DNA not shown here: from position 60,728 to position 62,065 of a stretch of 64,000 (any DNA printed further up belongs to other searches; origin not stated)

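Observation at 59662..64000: Array of >=4 tandem secreted paralogs: conserved novel ~100-aa N-module plus divergent LamG_3 domain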

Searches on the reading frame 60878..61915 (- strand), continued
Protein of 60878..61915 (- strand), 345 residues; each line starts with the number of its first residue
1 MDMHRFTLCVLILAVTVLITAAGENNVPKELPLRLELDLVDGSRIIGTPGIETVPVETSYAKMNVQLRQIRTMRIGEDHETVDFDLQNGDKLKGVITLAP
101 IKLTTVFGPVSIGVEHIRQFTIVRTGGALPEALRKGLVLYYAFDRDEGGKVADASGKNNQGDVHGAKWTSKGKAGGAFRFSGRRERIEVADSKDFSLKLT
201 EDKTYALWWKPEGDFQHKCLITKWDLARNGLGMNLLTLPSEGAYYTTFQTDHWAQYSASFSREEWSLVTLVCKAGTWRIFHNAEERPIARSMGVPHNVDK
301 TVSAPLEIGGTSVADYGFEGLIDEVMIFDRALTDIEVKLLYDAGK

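Call 72: search_protein_families(library=pfam, proteins=[P0116, P0060, P0029], max_evalue=0.01)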
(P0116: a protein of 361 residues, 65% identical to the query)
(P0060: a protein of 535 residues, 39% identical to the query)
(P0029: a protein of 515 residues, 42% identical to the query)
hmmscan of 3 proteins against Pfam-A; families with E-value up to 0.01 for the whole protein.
P0116 (361 aa): 1 family
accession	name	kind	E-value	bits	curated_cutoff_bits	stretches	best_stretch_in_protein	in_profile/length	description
PF13385.13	Laminin_G_3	-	0.00084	19.9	27.6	1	179-353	7-146/151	Concanavalin A-like lectin/glucanases superfamily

P0060 (535 aa): 1 family
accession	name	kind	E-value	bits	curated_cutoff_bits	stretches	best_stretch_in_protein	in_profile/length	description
PF13385.13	Laminin_G_3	-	1.8e-20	74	27.6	2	315-438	2-108/151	Concanavalin A-like lectin/glucanases superfamily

P0029 (515 aa): 1 family
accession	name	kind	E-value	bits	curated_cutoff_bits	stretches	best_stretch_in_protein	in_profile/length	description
PF13385.13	Laminin_G_3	-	9.1e-22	78.3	27.6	1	179-341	1-151/151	Concanavalin A-like lectin/glucanases superfamily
